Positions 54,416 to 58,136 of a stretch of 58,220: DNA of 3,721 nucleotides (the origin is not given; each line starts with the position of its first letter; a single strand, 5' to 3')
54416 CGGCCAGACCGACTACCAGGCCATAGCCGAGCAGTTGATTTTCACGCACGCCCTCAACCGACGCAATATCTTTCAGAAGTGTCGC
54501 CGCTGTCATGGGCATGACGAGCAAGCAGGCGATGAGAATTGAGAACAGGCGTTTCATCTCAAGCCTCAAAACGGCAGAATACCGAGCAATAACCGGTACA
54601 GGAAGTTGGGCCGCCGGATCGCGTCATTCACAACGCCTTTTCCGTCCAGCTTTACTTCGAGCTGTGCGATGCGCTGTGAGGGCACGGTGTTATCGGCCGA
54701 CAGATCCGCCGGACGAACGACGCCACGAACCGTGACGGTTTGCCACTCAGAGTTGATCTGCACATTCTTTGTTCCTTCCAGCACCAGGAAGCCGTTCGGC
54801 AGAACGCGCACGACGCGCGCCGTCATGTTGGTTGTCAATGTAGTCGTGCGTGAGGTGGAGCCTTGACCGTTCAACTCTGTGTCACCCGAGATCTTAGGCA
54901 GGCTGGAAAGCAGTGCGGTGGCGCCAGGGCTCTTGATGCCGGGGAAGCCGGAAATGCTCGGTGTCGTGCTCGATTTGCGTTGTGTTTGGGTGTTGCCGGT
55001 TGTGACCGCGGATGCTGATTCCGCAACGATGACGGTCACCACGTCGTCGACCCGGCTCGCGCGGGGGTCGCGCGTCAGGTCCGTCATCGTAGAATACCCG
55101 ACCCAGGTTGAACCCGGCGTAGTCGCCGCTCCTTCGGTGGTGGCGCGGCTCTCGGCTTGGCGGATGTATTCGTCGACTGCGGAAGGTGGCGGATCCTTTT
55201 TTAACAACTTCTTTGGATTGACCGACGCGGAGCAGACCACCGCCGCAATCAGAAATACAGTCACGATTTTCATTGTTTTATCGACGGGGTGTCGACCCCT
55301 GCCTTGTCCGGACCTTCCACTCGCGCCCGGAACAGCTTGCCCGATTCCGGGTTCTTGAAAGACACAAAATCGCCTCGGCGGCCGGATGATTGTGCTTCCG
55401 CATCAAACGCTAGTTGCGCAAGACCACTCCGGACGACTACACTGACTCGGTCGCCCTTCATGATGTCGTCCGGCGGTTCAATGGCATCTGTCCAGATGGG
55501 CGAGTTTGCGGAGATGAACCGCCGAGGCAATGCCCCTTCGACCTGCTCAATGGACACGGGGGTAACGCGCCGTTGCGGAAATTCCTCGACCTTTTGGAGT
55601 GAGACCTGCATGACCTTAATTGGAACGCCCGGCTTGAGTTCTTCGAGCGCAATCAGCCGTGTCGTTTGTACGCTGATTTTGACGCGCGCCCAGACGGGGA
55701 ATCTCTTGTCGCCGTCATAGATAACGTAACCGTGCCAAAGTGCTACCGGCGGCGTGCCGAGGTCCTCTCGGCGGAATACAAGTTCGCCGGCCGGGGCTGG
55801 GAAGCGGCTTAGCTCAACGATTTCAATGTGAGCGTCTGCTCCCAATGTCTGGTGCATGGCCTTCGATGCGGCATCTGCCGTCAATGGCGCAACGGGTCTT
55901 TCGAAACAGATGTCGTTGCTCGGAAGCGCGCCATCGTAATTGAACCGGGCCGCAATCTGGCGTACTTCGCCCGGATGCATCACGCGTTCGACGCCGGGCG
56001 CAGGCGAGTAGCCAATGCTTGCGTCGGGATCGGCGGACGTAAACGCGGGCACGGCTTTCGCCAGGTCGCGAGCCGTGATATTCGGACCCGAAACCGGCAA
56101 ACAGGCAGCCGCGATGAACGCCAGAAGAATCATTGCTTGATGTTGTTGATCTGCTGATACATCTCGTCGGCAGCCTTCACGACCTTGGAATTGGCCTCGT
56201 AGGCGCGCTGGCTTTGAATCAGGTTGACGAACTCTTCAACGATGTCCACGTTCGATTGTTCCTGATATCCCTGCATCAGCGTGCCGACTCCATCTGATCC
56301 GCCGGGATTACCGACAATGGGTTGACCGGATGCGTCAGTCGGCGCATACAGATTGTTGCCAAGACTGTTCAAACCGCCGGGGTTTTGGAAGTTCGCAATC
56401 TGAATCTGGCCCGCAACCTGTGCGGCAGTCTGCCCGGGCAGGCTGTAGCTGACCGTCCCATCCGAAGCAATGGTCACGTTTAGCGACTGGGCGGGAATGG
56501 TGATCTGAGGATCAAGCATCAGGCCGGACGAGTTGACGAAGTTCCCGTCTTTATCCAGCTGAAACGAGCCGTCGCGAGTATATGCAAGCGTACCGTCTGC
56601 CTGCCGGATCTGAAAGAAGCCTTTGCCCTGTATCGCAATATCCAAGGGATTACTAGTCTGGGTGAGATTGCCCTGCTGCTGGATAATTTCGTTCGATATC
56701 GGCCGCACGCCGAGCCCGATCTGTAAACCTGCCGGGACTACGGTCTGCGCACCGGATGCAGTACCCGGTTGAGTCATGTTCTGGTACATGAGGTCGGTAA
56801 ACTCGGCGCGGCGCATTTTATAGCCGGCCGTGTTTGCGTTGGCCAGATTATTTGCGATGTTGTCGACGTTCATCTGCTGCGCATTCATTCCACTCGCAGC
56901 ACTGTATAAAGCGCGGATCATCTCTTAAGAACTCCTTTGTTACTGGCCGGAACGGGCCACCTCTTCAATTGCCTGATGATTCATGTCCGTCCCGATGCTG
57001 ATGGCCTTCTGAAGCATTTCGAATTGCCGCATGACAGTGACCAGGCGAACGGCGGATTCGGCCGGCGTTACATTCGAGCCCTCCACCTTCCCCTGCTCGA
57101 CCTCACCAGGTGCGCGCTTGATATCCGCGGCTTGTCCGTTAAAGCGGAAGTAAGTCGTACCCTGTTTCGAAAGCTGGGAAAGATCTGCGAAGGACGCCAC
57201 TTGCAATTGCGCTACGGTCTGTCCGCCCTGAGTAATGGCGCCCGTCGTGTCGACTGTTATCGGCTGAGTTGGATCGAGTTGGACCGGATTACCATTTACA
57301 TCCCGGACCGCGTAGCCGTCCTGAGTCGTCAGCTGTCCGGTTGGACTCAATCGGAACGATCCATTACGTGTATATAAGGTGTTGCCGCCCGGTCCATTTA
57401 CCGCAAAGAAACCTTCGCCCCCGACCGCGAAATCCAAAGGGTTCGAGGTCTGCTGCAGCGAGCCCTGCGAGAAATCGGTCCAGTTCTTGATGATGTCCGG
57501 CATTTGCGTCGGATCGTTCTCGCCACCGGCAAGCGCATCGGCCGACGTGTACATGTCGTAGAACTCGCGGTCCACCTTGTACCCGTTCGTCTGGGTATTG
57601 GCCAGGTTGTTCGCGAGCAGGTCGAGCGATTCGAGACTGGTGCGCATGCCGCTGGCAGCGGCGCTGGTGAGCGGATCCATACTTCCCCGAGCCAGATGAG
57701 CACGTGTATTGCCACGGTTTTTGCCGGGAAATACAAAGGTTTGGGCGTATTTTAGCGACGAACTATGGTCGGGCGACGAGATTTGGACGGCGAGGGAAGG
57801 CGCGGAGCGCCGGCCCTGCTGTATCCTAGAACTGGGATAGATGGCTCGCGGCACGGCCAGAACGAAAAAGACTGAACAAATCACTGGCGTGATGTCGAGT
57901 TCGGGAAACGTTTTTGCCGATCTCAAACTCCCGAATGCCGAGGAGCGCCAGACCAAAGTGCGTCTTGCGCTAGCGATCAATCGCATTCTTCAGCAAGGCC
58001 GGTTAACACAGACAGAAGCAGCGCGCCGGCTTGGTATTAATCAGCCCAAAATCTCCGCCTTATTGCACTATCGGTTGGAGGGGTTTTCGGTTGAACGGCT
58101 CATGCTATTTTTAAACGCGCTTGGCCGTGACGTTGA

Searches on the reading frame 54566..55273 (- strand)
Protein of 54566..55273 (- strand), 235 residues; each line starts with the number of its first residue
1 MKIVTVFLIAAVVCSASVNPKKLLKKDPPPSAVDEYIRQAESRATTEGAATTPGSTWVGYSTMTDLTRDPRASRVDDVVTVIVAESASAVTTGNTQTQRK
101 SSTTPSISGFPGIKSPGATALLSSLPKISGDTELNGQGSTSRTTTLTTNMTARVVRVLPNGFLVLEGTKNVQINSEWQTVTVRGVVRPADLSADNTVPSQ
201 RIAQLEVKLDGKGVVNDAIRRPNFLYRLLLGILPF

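Call 35: search_protein_families(library=pfam, proteins=[window:54566-55273:-], max_evalue=0.01)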
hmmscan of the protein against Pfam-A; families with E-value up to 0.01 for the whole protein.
window:54566-55273:- (235 aa): 1 family
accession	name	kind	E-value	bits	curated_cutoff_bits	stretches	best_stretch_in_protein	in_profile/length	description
PF02107.21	FlgH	-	5.7e-45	153.5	27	1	52-234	3-172/172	Flagellar L-ring protein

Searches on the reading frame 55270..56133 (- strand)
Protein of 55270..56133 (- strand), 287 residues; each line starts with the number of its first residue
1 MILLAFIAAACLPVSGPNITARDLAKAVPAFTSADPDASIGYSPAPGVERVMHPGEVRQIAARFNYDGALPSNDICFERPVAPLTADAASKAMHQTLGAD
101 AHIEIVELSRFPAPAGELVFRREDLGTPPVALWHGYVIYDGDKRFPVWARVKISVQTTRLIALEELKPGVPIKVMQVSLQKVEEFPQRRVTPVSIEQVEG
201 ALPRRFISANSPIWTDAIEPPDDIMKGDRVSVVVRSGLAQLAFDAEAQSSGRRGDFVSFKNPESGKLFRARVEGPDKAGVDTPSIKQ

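Call 35: search_protein_families(library=pfam, proteins=[window:55270-56133:-], max_evalue=0.01)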
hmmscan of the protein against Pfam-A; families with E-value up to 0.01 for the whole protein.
window:55270-56133:- (287 aa): 1 family
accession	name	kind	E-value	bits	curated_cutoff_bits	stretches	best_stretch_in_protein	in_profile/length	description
PF13144.11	ChapFlgA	-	2.5e-15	57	23.8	1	161-278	5-120/122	Chaperone for flagella basal body P-ring formation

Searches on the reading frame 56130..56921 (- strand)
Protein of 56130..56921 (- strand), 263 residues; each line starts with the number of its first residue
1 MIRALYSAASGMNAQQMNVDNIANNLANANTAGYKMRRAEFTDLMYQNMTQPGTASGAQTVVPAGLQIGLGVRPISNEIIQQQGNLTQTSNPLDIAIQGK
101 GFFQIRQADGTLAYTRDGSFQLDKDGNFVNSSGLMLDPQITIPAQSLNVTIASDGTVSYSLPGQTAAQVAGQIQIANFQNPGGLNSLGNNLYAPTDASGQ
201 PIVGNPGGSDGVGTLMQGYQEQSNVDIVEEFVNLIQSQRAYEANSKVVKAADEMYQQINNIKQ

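Call 35: search_protein_families(library=pfam, proteins=[window:56130-56921:-], max_evalue=0.01)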
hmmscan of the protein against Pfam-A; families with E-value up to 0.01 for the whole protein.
window:56130-56921:- (263 aa): 3 families
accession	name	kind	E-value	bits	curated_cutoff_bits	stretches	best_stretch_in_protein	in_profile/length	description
PF22692.1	LlgE_F_G_D1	-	4.3e-26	91.3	27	1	96-159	1-64/64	Flagellar hook protein FlgE/F/G D1 domain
PF06429.18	Flg_bbr_C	-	3.6e-21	74.9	23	1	216-261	1-46/46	Flagellar basal body rod FlgEFG protein C-terminal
PF00460.25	Flg_bb_rod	-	1.1e-09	38.4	20.7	1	5-35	1-31/31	Flagella basal body rod protein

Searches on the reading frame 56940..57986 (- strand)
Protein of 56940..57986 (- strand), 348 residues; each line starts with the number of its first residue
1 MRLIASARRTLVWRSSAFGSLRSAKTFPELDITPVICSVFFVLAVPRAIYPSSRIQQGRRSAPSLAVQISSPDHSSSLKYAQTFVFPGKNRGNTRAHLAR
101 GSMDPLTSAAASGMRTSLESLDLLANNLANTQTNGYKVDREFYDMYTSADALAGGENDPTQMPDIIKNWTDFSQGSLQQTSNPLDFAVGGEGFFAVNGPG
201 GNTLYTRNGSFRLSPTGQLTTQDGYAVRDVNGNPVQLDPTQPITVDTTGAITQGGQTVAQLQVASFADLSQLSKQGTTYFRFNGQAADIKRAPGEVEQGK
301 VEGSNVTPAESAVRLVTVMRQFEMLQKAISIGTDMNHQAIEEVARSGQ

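Call 35: search_protein_families(library=pfam, proteins=[window:56940-57986:-], max_evalue=0.01)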
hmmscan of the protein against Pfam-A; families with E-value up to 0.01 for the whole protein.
window:56940-57986:- (348 aa): 3 families
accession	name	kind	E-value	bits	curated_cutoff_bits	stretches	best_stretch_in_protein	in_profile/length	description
PF22692.1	LlgE_F_G_D1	-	9.3e-16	58.2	27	1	187-252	1-63/64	Flagellar hook protein FlgE/F/G D1 domain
PF06429.18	Flg_bbr_C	-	1.2e-09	38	23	1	298-339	2-43/46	Flagellar basal body rod FlgEFG protein C-terminal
PF00460.25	Flg_bb_rod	-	0.0017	18.8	20.7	1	110-137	4-31/31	Flagella basal body rod protein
